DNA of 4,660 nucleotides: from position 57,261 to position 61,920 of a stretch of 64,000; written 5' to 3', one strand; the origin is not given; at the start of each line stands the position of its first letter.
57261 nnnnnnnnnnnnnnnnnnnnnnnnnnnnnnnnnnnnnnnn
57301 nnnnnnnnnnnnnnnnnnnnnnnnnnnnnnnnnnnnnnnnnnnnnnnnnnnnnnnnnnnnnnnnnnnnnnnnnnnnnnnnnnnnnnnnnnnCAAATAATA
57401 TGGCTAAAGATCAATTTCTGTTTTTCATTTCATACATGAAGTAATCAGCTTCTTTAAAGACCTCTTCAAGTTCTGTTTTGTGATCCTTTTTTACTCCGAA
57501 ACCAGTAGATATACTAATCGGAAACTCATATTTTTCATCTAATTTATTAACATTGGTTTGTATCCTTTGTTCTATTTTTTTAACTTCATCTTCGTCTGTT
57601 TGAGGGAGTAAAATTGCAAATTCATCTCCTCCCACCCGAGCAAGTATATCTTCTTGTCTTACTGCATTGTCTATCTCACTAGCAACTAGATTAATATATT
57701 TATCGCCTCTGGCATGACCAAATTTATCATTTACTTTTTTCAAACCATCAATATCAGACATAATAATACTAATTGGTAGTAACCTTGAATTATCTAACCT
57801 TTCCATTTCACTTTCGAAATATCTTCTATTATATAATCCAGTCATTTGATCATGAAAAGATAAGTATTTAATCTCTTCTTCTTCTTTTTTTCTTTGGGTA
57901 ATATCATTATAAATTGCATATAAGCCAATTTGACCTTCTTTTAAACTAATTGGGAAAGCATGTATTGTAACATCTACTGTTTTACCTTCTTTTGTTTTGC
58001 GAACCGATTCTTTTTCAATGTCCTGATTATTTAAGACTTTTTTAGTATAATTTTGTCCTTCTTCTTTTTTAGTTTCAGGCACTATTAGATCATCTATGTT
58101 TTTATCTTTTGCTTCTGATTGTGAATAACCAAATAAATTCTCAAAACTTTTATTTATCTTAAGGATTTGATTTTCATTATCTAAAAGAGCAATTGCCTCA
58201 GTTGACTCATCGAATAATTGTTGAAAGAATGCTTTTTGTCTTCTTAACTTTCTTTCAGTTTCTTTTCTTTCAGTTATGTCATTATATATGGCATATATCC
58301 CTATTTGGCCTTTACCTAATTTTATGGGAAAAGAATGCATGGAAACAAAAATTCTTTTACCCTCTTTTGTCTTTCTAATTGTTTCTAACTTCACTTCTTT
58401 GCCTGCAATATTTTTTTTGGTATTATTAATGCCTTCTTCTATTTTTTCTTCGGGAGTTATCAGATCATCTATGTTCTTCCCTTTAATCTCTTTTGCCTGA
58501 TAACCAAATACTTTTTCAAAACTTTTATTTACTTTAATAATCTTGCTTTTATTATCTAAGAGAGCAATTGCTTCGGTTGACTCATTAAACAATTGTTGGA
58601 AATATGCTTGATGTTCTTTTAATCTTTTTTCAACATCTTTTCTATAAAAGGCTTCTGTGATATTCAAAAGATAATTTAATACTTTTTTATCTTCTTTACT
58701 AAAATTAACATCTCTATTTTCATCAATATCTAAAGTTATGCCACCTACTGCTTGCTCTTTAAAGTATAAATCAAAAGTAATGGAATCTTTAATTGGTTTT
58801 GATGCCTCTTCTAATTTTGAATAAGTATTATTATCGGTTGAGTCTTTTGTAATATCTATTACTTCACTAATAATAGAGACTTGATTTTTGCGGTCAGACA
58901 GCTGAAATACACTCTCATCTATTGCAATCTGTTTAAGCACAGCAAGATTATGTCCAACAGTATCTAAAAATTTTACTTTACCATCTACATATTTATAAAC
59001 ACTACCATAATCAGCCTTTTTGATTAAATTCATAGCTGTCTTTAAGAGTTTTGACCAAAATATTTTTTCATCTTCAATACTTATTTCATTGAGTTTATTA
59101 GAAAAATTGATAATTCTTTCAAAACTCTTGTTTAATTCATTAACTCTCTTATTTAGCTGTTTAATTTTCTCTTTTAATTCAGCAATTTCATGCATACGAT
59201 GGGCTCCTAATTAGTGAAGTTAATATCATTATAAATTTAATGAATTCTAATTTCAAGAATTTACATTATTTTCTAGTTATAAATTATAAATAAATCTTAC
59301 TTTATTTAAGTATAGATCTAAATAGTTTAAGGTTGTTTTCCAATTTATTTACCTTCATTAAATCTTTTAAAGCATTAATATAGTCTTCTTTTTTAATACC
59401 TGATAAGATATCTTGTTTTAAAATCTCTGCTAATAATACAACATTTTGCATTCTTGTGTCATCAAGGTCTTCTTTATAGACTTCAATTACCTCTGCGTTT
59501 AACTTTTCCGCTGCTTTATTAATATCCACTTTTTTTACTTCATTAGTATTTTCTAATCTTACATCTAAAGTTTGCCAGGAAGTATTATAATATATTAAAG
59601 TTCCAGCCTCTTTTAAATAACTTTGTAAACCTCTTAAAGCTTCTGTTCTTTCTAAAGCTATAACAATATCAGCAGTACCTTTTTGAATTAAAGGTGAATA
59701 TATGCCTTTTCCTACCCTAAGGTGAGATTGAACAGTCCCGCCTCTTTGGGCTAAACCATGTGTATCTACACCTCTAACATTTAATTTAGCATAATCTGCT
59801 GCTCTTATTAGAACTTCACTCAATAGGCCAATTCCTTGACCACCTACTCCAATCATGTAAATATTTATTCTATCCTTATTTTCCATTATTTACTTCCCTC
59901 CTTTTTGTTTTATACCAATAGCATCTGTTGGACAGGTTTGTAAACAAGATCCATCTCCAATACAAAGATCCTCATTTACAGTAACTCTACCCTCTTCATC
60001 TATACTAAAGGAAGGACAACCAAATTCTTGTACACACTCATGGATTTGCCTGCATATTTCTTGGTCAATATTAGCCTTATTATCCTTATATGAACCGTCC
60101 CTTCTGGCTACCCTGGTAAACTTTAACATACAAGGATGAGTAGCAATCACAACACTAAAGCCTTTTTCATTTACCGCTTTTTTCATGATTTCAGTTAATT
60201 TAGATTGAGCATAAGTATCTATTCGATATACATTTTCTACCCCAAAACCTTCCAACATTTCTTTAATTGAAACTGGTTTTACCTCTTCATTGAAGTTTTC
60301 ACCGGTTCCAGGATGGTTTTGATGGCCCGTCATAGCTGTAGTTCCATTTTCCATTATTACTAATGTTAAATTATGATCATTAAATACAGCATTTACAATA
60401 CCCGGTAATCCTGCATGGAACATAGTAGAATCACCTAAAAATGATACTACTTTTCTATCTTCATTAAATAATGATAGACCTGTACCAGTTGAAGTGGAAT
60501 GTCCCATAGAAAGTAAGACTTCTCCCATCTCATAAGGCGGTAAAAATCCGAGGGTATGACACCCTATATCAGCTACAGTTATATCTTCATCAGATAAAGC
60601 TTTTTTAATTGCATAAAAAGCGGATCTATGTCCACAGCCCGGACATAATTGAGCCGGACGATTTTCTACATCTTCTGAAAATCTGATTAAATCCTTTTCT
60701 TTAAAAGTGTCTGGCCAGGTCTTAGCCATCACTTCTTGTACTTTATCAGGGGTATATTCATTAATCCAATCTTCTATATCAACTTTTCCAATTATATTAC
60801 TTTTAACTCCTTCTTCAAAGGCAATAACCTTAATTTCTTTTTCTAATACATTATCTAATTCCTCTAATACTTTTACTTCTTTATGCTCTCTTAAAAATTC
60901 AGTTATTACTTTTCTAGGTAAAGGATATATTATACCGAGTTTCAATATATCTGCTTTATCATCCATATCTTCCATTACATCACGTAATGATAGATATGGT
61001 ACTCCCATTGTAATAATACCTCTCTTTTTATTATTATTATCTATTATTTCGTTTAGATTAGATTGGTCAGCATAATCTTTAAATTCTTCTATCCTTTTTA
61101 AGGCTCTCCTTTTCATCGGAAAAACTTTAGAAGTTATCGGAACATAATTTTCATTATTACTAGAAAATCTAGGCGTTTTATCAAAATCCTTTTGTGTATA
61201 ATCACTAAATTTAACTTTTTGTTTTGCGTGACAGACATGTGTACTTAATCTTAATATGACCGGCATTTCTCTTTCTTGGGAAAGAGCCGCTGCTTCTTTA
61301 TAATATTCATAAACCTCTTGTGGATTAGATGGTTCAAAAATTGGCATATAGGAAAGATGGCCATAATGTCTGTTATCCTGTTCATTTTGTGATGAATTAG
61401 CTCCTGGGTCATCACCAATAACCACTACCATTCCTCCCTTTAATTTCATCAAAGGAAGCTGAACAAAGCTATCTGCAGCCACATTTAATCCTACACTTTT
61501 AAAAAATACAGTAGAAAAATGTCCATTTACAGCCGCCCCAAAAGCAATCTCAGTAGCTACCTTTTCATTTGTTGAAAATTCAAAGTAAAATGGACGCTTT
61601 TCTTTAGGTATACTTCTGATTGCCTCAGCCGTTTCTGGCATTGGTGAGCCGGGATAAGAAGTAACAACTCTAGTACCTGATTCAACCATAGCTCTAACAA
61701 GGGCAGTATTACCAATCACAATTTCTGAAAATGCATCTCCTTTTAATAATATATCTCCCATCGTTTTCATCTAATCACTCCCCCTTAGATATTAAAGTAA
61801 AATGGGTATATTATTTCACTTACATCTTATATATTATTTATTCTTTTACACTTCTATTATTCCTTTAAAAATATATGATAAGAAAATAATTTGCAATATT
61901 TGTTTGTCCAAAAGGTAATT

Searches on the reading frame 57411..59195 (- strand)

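Call 6: search_protein_families(library=pfam, proteins=[window:57411-59195:-], max_evalue=0.01)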
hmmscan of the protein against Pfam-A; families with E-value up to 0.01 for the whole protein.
window:57411-59195:- (594 aa): 9 families
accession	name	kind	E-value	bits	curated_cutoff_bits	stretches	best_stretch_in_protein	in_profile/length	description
PF00990.26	GGDEF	-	5.1e-39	134.1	23.8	1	447-593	2-157/161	Diguanylate cyclase, GGDEF domain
PF13426.13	PAS_9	-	8.5e-31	106.7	27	2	208-309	2-103/103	PAS domain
PF00989.32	PAS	-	5.6e-23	81.5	22.6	2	323-432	2-113/113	PAS fold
PF08448.16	PAS_4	-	7.6e-23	81.3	23.1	2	203-312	1-110/110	PAS fold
PF13188.13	PAS_8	-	8.7e-20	70.3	21.8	2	322-376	1-55/65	PAS domain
PF08447.18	PAS_3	-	7.5e-15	55.4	25.6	2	345-423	2-82/89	PAS fold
PF12860.13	PAS_7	-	1.9e-10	41.3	27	2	332-440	5-115/115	PAS fold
PF13596.12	PAS_10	-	3.9e-08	34.3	22.1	1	327-433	4-106/106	PAS domain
PF24820.1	Diguanyl_cycl_sensor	-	0.0034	17.8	28.1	0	206-247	5-46/109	Diguanylate cyclase-like sensor domain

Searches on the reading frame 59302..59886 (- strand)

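Call 70: search_protein_families(library=pfam, proteins=[window:59302-59886:-], max_evalue=0.001)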
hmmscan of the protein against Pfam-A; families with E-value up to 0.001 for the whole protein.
window:59302-59886:- (194 aa): 1 family
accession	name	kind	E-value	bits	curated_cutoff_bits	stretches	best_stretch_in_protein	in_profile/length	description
PF01558.24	POR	-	1.7e-28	100.4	27.4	1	15-191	1-170/173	Pyruvate ferredoxin/flavodoxin oxidoreductase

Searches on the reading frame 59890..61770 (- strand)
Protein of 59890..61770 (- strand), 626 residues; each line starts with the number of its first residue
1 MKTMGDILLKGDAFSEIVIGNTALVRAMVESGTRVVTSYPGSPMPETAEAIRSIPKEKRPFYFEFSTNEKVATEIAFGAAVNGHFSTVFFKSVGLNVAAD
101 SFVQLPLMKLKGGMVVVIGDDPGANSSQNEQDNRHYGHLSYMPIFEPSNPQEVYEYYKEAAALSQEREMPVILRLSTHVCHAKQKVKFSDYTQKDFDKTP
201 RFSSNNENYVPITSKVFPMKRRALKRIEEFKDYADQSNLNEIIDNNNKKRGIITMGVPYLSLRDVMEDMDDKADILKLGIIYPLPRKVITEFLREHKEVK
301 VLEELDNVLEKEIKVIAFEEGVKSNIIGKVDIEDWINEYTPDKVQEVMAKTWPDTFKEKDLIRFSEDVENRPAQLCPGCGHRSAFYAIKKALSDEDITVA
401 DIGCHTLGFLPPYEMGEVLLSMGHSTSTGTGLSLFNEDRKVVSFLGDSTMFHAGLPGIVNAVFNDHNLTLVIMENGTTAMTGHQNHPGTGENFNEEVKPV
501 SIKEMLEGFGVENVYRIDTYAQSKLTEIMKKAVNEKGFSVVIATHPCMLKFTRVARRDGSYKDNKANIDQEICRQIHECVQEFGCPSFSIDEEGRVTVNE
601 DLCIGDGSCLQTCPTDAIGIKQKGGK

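Call 70: search_protein_families(library=pfam, proteins=[window:59890-61770:-], max_evalue=0.001)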
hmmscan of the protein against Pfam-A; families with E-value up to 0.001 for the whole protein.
window:59890-61770:- (626 aa): 7 families
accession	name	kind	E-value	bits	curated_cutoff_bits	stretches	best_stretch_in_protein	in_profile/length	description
PF02775.26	TPP_enzyme_C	-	6.1e-24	85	21.9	1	401-542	1-150/151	Thiamine pyrophosphate enzyme, C-terminal TPP binding domain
PF01855.24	POR_N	-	1.1e-08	35.6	27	1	27-206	2-186/231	Pyruvate flavodoxin/ferredoxin oxidoreductase, thiamine diP-bdg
PF00037.32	Fer4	-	2e-06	27.8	21.1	1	596-618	1-23/24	4Fe-4S binding domain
PF12837.12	Fer4_6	-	0.00023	21.4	25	1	596-618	2-24/24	4Fe-4S binding domain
PF02779.29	Transket_pyr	-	0.00036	20.7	27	1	60-176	48-168/174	Transketolase, pyrimidine binding domain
PF12838.12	Fer4_7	-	0.00056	20.8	27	0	592-617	27-52/52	4Fe-4S dicluster domain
PF25160.1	LdpA_Fe-S-bd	-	0.00059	20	27.6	1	585-619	13-44/49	LdpA Fe-S cluster-binding domain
